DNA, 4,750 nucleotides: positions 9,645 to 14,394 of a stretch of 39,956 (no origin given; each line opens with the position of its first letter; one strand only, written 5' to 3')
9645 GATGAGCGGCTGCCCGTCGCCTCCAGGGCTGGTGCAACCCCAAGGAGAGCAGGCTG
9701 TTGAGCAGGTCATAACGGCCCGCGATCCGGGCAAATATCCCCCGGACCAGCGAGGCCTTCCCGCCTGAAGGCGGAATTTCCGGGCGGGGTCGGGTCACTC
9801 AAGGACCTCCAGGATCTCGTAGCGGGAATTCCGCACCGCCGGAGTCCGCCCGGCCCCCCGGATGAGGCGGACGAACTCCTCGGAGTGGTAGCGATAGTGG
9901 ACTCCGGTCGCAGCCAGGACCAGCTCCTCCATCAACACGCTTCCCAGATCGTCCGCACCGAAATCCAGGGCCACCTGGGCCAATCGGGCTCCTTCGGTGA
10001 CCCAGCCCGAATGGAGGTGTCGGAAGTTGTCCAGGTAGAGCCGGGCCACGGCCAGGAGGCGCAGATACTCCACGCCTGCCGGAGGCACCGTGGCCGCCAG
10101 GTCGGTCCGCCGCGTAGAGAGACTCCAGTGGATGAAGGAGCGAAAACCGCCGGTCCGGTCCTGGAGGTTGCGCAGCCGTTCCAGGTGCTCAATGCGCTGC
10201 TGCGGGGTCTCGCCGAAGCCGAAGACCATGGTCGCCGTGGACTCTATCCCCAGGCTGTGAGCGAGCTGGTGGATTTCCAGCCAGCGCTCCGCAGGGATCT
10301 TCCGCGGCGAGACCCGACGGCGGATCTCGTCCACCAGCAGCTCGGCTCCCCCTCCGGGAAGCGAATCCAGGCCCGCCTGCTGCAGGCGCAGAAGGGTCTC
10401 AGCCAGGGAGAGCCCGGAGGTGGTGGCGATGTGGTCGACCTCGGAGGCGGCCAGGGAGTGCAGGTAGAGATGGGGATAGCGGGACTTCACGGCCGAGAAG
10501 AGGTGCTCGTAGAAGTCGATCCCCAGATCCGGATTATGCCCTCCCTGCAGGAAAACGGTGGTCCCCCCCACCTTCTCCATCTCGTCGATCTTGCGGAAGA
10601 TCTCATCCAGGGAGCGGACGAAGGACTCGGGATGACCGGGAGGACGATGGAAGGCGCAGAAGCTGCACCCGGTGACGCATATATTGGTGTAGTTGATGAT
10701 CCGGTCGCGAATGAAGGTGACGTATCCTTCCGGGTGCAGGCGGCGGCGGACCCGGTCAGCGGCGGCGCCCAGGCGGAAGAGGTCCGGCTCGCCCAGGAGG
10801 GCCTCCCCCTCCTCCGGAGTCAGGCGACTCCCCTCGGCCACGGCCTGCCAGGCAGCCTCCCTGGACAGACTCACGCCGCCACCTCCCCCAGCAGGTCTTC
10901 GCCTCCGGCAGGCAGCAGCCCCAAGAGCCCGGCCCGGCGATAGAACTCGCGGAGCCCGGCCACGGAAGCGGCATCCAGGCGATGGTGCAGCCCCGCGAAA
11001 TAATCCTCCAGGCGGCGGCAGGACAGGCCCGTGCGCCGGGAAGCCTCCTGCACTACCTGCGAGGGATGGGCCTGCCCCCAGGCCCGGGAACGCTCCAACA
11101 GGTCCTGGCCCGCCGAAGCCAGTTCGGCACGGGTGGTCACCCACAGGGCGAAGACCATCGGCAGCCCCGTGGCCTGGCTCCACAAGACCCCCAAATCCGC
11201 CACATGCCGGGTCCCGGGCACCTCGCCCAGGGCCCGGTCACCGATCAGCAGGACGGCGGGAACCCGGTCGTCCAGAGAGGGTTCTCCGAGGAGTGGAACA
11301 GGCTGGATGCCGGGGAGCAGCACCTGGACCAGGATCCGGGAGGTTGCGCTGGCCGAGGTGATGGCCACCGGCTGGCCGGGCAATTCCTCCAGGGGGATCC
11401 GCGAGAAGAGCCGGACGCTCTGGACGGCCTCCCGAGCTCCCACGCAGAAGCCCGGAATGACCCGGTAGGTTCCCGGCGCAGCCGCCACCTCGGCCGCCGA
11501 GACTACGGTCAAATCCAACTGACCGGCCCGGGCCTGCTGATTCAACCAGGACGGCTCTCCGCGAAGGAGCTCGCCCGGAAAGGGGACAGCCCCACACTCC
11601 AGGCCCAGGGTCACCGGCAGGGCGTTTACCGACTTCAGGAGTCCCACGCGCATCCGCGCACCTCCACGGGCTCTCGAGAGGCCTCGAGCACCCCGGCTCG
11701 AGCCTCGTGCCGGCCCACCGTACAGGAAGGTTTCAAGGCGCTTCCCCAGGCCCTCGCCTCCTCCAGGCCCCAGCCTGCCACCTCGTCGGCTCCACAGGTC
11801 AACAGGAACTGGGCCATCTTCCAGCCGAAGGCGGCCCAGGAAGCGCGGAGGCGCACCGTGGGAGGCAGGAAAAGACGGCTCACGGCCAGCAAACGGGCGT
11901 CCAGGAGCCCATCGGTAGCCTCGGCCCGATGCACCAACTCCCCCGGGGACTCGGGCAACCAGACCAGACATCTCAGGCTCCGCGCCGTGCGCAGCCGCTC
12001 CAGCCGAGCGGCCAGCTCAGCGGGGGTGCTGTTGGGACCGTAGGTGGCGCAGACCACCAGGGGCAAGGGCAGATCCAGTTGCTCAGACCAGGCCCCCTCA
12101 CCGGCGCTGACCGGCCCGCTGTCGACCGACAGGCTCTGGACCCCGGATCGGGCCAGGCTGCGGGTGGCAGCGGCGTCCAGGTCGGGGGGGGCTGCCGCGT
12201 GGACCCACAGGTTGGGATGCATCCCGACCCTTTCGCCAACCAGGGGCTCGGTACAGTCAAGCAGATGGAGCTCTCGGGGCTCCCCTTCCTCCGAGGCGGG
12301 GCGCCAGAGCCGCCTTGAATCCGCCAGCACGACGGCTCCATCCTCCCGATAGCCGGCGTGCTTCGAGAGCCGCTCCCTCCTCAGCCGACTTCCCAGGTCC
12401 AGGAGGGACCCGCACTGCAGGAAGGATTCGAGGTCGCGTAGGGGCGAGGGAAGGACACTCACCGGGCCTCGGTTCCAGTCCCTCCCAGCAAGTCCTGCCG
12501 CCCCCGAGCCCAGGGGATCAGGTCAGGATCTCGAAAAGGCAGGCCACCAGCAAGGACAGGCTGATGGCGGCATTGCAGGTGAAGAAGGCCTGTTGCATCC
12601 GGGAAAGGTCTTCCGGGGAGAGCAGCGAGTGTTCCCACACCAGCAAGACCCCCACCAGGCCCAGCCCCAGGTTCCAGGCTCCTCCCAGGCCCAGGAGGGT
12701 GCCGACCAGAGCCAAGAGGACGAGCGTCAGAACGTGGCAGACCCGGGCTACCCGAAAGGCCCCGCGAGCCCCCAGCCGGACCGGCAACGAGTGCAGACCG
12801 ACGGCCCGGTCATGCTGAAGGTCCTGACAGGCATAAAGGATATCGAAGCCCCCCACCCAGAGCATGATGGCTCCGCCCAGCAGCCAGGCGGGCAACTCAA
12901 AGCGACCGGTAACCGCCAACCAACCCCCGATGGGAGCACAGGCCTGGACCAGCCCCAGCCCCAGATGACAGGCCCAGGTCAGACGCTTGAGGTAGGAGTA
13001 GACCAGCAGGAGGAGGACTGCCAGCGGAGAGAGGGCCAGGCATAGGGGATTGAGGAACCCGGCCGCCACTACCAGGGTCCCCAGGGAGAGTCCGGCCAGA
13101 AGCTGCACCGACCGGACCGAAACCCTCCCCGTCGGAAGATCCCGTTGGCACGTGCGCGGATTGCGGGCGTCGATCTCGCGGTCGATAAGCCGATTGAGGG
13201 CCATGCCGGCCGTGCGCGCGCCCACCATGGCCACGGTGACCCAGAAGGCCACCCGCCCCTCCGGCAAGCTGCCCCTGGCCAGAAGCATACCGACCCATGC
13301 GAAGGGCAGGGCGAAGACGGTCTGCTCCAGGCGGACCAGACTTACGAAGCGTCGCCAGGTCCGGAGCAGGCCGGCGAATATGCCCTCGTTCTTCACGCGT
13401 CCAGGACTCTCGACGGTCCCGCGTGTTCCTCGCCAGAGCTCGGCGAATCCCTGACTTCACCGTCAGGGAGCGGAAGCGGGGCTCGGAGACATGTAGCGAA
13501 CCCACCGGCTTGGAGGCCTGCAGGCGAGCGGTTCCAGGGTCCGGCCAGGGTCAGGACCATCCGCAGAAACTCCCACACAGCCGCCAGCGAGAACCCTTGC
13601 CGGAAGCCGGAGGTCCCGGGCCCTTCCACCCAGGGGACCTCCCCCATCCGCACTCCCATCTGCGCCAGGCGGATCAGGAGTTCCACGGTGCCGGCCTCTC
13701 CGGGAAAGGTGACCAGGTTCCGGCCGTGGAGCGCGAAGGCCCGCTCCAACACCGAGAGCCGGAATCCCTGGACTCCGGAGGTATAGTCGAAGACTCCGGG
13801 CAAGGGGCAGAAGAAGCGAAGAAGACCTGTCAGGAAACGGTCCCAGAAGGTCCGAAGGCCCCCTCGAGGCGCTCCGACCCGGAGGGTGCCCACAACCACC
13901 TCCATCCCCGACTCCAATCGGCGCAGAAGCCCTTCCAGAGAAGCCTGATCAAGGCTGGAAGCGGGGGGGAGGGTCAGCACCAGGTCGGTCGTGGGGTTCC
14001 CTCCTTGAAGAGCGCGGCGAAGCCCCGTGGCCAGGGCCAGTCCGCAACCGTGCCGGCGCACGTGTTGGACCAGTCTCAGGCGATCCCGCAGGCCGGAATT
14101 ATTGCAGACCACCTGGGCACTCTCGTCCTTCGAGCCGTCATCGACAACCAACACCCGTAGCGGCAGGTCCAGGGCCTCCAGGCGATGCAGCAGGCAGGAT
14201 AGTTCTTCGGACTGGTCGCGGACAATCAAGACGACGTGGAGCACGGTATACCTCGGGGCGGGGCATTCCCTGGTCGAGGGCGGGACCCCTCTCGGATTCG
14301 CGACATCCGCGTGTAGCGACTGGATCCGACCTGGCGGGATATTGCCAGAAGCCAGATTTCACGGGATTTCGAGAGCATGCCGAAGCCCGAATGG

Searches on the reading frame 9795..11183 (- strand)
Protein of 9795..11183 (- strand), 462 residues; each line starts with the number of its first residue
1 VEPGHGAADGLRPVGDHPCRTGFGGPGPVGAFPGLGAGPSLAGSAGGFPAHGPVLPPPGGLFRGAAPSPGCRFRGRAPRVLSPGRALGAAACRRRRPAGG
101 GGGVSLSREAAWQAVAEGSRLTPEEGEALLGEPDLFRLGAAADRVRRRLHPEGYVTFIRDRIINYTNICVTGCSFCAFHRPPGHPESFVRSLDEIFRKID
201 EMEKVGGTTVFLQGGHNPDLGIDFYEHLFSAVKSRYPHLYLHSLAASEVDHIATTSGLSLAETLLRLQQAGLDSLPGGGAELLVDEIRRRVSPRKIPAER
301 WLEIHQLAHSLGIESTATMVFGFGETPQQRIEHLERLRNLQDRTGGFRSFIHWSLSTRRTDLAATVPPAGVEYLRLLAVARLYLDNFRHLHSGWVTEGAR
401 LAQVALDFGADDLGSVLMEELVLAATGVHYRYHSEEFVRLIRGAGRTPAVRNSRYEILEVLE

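Call 17: search_protein_families(library=pfam, proteins=[window:9795-11183:-], max_evalue=0.0001)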
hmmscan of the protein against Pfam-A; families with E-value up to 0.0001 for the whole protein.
window:9795-11183:- (462 aa): 2 families
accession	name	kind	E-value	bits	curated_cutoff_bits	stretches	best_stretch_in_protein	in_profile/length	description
PF04055.27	Radical_SAM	-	3.5e-26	92.8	29.5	1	163-337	1-166/166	Radical SAM superfamily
PF19288.4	CofH_C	-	2.2e-23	82.9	27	1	346-460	3-121/125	CofH/MqnC C-terminal region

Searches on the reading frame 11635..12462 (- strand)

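Call 18: search_protein_families(library=pfam, proteins=[window:11635-12462:-], max_evalue=0.0001)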
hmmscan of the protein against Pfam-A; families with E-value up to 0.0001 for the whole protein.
window:11635-12462:- (275 aa): 1 family
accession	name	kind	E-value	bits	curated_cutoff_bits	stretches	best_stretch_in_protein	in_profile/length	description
PF19288.4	CofH_C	-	1.5e-05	25.3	27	1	189-235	35-81/125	CofH/MqnC C-terminal region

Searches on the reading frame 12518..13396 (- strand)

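Call 18: search_protein_families(library=pfam, proteins=[window:12518-13396:-], max_evalue=0.0001)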
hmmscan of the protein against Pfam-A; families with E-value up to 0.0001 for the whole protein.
window:12518-13396:- (292 aa): 1 family
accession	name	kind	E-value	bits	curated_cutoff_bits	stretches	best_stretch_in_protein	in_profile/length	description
PF01040.23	UbiA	-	5.1e-60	203.3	34.2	1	29-273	1-246/250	UbiA prenyltransferase family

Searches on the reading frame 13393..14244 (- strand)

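Call 18: search_protein_families(library=pfam, proteins=[window:13393-14244:-], max_evalue=0.0001)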
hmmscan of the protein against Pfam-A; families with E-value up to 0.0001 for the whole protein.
window:13393-14244:- (283 aa): 1 family
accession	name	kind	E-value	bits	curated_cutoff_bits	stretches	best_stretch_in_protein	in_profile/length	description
PF00535.33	Glycos_transf_2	-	4.4e-09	36.9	23.3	1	16-168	14-166/168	Glycosyl transferase family 2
